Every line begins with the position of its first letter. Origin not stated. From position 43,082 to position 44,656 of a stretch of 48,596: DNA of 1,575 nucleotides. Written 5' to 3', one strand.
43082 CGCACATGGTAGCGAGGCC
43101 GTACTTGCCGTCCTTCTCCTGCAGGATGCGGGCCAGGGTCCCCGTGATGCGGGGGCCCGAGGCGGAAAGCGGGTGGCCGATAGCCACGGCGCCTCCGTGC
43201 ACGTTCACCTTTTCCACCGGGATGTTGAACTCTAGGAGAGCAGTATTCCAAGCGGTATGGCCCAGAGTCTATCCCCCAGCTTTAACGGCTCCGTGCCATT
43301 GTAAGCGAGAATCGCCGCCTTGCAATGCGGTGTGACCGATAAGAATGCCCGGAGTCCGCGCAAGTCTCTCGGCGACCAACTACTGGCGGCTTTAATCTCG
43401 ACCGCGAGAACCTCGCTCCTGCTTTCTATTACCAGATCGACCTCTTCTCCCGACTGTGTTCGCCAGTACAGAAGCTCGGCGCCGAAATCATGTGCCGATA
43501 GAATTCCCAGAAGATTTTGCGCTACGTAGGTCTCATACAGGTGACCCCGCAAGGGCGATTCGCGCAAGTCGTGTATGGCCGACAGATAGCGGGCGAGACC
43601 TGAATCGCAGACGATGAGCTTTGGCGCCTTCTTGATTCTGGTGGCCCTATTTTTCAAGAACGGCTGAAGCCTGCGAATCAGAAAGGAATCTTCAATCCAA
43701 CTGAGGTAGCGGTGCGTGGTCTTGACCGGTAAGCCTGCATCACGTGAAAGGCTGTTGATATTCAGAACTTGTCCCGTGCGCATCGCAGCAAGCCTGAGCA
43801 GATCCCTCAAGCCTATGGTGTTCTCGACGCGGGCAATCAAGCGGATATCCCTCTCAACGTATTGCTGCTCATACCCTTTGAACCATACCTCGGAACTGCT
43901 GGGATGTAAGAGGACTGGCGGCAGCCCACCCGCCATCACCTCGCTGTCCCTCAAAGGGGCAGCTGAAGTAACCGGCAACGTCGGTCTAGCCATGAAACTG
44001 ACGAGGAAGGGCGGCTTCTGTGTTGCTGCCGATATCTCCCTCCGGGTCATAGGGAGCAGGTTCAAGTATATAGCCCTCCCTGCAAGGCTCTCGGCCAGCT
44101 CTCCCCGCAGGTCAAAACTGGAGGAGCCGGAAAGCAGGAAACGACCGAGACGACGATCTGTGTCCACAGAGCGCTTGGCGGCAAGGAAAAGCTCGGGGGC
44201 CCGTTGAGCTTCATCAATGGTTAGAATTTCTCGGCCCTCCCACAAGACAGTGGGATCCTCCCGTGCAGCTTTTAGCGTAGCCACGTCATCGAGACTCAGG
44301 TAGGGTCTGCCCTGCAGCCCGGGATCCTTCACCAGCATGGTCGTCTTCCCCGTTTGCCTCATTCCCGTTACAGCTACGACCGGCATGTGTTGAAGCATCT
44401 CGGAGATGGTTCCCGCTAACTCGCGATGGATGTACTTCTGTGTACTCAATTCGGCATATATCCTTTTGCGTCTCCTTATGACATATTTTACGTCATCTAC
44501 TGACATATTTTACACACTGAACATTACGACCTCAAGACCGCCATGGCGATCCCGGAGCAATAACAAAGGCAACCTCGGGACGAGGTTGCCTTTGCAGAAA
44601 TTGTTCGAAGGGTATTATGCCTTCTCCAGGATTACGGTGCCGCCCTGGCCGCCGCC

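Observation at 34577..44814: Mosaic island whose junctions are marked by diverged, still-open duplicates of the 3' parts of PMM and thiolase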

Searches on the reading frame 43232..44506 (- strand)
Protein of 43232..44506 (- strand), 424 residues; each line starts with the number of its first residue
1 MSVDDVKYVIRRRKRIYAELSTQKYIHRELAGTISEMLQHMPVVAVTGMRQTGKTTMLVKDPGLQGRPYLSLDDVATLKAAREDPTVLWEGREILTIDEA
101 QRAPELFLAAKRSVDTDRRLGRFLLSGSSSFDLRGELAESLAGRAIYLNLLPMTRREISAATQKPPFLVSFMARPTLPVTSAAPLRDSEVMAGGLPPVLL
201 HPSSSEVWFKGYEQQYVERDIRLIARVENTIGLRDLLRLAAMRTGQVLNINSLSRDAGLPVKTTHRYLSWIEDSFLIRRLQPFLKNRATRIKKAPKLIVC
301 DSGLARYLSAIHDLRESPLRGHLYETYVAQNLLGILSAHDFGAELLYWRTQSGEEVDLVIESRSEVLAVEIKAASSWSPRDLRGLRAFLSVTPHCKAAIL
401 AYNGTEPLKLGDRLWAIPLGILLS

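Call 4: search_protein_families(library=pfam, proteins=[window:43232-44506:-], max_evalue=0.01)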
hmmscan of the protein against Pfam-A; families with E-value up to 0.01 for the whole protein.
window:43232-44506:- (424 aa): 2 families
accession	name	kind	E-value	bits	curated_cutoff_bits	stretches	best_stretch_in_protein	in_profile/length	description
PF13635.12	DUF4143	-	1.7e-38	132.3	28.1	1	218-373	1-159/160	Domain of unknown function (DUF4143)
PF13173.12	AAA_14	-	3.2e-22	79.3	27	1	42-158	3-128/129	AAA domain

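Call 13: find_encoding_contigs(protein=window:43232-44506:-, flank=10000, max_places=10)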
Protein window:43232-44506:- (424 aa): 1 contig read that carries it; 1 place shown.
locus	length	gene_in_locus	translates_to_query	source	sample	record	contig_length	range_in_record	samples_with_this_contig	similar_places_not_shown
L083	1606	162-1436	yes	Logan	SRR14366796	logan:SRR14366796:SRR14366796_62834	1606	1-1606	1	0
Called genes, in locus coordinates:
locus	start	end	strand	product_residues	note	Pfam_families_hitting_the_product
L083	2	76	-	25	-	?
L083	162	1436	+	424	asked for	PF13173:AAA_14, PF13635:DUF4143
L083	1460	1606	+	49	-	?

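Call 46: find_homologous_proteins(query=window:43232-44506:-, max_evalue=1e-60)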
Query window:43232-44506:- (424 aa): 2956 proteins with E <= 1e-60 among 8000 candidates; the best 120 are listed.
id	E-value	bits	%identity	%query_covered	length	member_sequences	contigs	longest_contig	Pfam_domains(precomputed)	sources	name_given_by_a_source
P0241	5.6e-273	923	99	100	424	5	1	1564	PF13173.13,PF13635.13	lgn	-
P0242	5.1e-169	580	69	91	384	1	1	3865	PF13173.13,PF13635.13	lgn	-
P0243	4.5e-145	502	56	95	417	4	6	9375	PF13173.13,PF13635.13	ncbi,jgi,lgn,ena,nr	ncbi:MAG: ATP-binding protein [Actinobacteria bacterium]|nr:ATP-binding protein [Actinomycetota bact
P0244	2.6e-140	486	56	94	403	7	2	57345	PF13173.13,PF13635.13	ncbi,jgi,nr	ncbi:MAG: ATP-binding protein [Actinobacteria bacterium]|jgi:predicted AAA+ superfamily ATPase|nr:MA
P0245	4.7e-139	482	54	96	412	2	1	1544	PF13173.13,PF13635.13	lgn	-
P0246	3.3e-138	479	56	94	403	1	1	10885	PF13173.13,PF13635.13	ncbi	-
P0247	8.2e-138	478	56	95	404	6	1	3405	PF13173.13,PF13635.13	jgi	jgi:uncharacterized protein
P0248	1.0e-137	477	55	94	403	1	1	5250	PF13173.13,PF13635.13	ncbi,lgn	-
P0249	2.1e-136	473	56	95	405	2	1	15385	PF13173.13,PF13635.13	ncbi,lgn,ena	-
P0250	2.8e-136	473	56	95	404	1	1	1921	PF13173.13,PF13635.13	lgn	-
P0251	3.3e-136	472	56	95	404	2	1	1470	PF13173.13,PF13635.13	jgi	jgi:predicted AAA+ superfamily ATPase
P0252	3.9e-136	472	54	94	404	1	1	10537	PF13173.13,PF13635.13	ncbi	-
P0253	6.7e-136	471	55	95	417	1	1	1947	PF13173.13,PF13635.13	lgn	-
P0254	6.5e-135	468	54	94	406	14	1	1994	PF13173.13,PF13635.13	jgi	jgi:predicted AAA+ superfamily ATPase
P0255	1.3e-134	467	55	95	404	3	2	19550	PF13173.13,PF13635.13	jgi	-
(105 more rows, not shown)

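Call 53: find_encoding_contigs(protein=P0242, flank=10000, max_places=10)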
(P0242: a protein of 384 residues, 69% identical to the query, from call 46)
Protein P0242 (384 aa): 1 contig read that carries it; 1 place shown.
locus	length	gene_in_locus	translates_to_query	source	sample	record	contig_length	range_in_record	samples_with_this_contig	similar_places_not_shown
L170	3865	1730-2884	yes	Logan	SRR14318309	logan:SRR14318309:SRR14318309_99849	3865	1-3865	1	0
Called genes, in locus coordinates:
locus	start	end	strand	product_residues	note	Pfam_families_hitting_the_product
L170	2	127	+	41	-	?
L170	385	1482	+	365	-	-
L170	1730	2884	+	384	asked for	PF13173:AAA_14, PF13635:DUF4143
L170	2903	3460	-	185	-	PF00929:RNase_T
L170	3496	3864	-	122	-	?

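Call 54: find_related_loci(query=A1, collection=viral_contigs, flank=4000)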
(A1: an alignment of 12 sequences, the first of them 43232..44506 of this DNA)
Query A1 (424 aa) in viral_contigs; peptide patterns used: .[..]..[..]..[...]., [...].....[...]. (x = any residue, [..] = any of these).
19 stretches matched a pattern, but none encodes a relative of the query by tblastn (E <= 1e-3).

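Call 57: search_dna_similar(query=window:43232-44506:-, collection=plasmids, mode=protein, max_rows=30, max_evalue=1e-20)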
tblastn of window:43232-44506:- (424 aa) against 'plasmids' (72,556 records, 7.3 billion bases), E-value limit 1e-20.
Records with a match: 267; places in all: 297; records where one place covers at least 80% of the query: 260.
Best place of each record, by identity: <60% 267.
By first word of the organism name: Rhizobium 70; Agrobacterium 45; Moraxella 29; Thermus 19; Sinorhizobium 8; Ensifer 8; Sulfitobacter 6; Runella 6; Novosphingobium 4; Neorhizobium 4; and 48 more.
By predicted mobility (MOB-suite, as given by PLSDB): non-mobilizable 117; conjugative 106; mobilizable 44.
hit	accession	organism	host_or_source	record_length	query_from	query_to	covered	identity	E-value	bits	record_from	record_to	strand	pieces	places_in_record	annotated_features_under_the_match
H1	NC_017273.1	Thermus thermophilus SG0.5JP17-16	-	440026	25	418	93%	41.8%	2e-58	213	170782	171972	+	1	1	ATP-binding protein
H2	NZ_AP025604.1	Thermus thermophilus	-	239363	25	418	93%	41.8%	1e-57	211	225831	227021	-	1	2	ATP-binding protein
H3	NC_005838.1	Thermus thermophilus HB27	-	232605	17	418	95%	40.8%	1e-56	208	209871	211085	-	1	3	ATP-binding protein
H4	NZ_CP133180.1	Thermus thermophilus HB27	bacterial culture,lab culture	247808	17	418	95%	40.8%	1e-56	208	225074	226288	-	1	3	ATP-binding protein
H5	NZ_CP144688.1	Thermus thermophilus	culture,laboratory strain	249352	17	418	95%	40.8%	1e-56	208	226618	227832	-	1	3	ATP-binding protein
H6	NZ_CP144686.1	Thermus thermophilus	culture,laboratory strain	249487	17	418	95%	40.8%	1e-56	208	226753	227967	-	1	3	ATP-binding protein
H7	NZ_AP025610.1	Thermus thermophilus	-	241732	25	418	93%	41.6%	3e-57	210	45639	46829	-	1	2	ATP-binding protein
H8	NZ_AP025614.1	Thermus thermophilus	-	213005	25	418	93%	41.6%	9e-57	208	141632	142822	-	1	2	ATP-binding protein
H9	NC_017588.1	Thermus thermophilus JL-18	-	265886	25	418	93%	41.3%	1e-54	202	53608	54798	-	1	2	ATP-binding protein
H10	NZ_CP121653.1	Rhizobium sp. CB3171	Calliandra calothyrsus,cell culture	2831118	3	422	99%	37.1%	1e-54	202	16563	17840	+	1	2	record has no annotation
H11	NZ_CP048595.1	Agrobacterium tumefaciens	walnut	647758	9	422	98%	36.7%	2e-53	199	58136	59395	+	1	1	ATP-binding protein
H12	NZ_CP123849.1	Agrobacterium tumefaciens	Rose,cell culture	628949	9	422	98%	36.7%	5e-50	189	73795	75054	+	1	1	ATP-binding protein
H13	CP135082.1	Agrobacterium pusense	Single cell,Heavy rainforest soil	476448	10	422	97%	36.7%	4e-49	186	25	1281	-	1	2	record has no annotation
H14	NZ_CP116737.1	Agrobacterium pusense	-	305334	10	422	97%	36.5%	6e-49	186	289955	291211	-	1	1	ATP-binding protein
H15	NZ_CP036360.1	Agrobacterium sp. 33MFTa1.1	Thlaspi arvense,cell culture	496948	10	422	97%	36.5%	7e-49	186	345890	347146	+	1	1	ATP-binding protein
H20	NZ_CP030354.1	Novosphingobium sp. P6W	cell culture,podzolic fallow soil ...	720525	34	422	92%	37.8%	3e-53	198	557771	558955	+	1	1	ATP-binding protein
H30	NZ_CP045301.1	Azotobacter salinestris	cell culture,soil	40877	36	424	92%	36.6%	4e-52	195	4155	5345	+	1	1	ATP-binding protein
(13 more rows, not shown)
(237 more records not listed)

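Call 58: get_annotated_region(hit=H1, flank=3000)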
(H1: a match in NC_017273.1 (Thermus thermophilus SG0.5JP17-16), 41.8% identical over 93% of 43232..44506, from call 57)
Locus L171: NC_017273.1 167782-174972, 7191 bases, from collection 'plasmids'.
description: Thermus thermophilus SG0.5JP17-16 plasmid pTHTHE1601, complete sequence
organism: Thermus thermophilus SG0.5JP17-16 (NCBI taxid 762633)
taxonomy: Bacteria; Deinococcota; Deinococci; Thermales; Thermaceae; Thermus; Thermus thermophilus; Thermus thermophilus SG0.5JP17-16
host: -; source: -; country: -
typing (MOB-suite, as given by PLSDB): non-mobilizable; replicon rep_cluster_1121; mating-pair formation MPF_T
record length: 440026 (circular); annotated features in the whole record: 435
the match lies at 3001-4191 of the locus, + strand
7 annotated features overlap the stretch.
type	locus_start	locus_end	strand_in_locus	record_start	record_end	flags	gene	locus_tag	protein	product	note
CDS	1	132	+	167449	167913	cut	-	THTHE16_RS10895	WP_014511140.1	TRAP transporter small permease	GO:0015740 - C4-dicarboxylate transport [Evidence IEA]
CDS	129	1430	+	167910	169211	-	-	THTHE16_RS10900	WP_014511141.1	TRAP transporter large permease subunit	GO:0015740 - C4-dicarboxylate transport [Evidence IEA]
CDS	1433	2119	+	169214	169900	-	-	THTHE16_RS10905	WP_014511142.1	MBL fold metallo-hydrolase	-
CDS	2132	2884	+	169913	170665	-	-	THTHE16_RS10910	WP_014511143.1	5-oxoprolinase subunit PxpA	GO:0005975 - carbohydrate metabolic process [Evidence IEA]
CDS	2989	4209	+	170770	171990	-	-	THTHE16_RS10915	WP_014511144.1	ATP-binding protein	-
CDS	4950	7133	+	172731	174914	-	-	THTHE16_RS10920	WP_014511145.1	CRISPR-associated helicase/endonuclease Cas3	-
CDS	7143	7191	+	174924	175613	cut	cas5c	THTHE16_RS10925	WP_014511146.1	type I-C CRISPR-associated protein Cas5c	GO:0043571 - maintenance of CRISPR repeat elements [Evidence IEA]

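Call 59: get_annotated_region(hit=H11, flank=3000)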
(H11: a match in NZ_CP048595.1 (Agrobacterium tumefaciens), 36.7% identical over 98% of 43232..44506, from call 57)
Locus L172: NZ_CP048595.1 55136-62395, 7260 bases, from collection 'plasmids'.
description: Agrobacterium tumefaciens strain But001 plasmid pAt1, complete sequence
organism: Agrobacterium tumefaciens (NCBI taxid 358)
taxonomy: Bacteria; Pseudomonadota; Alphaproteobacteria; Hyphomicrobiales; Rhizobiaceae; Agrobacterium; Agrobacterium tumefaciens
host: -; source: walnut; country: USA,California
typing (MOB-suite, as given by PLSDB): conjugative; relaxase MOBQ; mating-pair formation MPF_T
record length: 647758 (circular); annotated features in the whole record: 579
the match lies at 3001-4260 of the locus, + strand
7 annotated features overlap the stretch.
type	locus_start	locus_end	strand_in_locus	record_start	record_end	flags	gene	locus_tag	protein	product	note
CDS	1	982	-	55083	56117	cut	-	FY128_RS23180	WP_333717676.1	hypothetical protein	-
CDS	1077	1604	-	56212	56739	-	-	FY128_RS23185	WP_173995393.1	restriction endonuclease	GO:0009307 - DNA restriction-modification system [Evidence IEA]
CDS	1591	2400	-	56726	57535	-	-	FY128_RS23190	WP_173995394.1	hypothetical protein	-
CDS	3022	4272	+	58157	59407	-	-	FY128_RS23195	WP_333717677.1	ATP-binding protein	-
CDS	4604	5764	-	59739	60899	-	-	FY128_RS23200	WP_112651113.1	IS110 family transposase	-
CDS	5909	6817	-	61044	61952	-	-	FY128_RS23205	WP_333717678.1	nucleotidyltransferase and HEPN domain-containing protein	-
CDS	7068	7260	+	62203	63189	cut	-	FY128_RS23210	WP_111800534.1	alpha/beta hydrolase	-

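Call 60: get_annotated_region(hit=H20, flank=3000)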
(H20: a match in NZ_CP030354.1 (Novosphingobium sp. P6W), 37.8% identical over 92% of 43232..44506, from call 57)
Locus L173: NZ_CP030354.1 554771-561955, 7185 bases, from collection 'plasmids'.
description: Novosphingobium sp. P6W plasmid pP6W1, complete sequence
organism: Novosphingobium sp. P6W (NCBI taxid 1609758)
taxonomy: Bacteria; Pseudomonadota; Alphaproteobacteria; Sphingomonadales; Sphingomonadaceae; Novosphingobium; Novosphingobium sp. P6W
host: -; source: cell culture,podzolic fallow soil sampled from the ARRIAM experimental field; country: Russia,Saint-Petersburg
typing (MOB-suite, as given by PLSDB): non-mobilizable
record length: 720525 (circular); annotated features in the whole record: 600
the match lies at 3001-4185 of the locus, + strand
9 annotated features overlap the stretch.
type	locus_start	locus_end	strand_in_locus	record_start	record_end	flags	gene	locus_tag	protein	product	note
CDS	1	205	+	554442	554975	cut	-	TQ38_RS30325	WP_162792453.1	DUF6438 domain-containing protein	-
CDS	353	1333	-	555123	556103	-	-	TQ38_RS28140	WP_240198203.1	proline iminopeptidase-family hydrolase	GO:0006508 - proteolysis [Evidence IEA]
CDS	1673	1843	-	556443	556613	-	-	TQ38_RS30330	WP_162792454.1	hypothetical protein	-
CDS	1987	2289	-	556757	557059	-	-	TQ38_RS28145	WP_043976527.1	integration host factor subunit alpha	GO:0006310 - DNA recombination [Evidence IEA]; GO:0006355 - regulation of DNA-templated transcription [Evidence IEA]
CDS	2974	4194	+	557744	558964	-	-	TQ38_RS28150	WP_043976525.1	ATP-binding protein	-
CDS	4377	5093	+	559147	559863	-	-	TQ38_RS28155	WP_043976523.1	HNH endonuclease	-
CDS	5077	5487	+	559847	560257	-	-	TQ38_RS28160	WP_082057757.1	hypothetical protein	-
CDS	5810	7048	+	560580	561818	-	drt3a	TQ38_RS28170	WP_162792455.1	antiviral reverse transcriptase Drt3a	-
CDS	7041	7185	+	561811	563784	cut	drt3b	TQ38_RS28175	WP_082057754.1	antiviral reverse transcriptase Drt3b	-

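Call 61: get_annotated_region(hit=H30, flank=3000)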
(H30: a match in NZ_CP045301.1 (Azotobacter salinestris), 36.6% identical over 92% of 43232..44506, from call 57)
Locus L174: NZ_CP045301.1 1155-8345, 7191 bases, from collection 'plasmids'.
description: Azotobacter salinestris strain KACC 13899 plasmid unnamed2, complete sequence
organism: Azotobacter salinestris (NCBI taxid 69964)
taxonomy: Bacteria; Pseudomonadota; Gammaproteobacteria; Pseudomonadales; Pseudomonadaceae; Azotobacter; Azotobacter salinestris
host: -; source: cell culture,soil; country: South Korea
typing (MOB-suite, as given by PLSDB): non-mobilizable; replicon rep_cluster_2248
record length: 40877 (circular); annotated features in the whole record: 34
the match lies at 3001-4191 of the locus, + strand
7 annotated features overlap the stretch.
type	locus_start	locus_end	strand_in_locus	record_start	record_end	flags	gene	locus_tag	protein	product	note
CDS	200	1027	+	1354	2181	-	-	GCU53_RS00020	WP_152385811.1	replication initiation protein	GO:0006270 - DNA replication initiation [Evidence IEA]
CDS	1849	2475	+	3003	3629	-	-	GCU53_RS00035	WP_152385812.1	ParA family protein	-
CDS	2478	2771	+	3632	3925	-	-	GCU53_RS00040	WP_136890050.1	hypothetical protein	-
CDS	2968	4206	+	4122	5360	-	-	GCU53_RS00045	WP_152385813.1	ATP-binding protein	-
CDS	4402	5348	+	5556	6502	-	-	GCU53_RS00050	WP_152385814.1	IS630 family transposase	-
CDS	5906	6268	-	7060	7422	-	-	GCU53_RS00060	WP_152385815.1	helix-turn-helix transcriptional regulator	-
CDS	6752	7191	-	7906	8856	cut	-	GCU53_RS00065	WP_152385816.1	hypothetical protein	-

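Call 64: search_protein_families(library=padloc, proteins=[window:43232-44506:-], max_evalue=0.001)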
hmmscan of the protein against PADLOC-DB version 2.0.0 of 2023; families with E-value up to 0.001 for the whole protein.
window:43232-44506:- (424 aa): 7 families
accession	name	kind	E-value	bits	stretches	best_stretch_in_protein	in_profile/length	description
PDLC04790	PDC-S01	-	1.2e-110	368.1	1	23-423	9-418/422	-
PDLC04789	PDC-S01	-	1.2e-53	180.5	1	26-376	2-343/375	-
PDLC04791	PDC-S01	-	9.1e-31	104.9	2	216-405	192-380/395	-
PDLC04787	PDC-S01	-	1.3e-27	94.7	1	74-403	76-387/412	-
PDLC04788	PDC-S01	-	1.6e-15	55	1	138-401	130-406/448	-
PDLC04786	PDC-S01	-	6.6e-13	46.2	1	266-383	273-396/439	-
PDLC04792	PDC-S01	-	1.6e-10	38.2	1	310-376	326-387/452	-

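Call 65: search_protein_families(library=ncbifam, proteins=[window:43232-44506:-], max_evalue=0.001)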
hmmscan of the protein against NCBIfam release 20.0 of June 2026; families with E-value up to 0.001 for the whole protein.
window:43232-44506:- (424 aa): 0 families
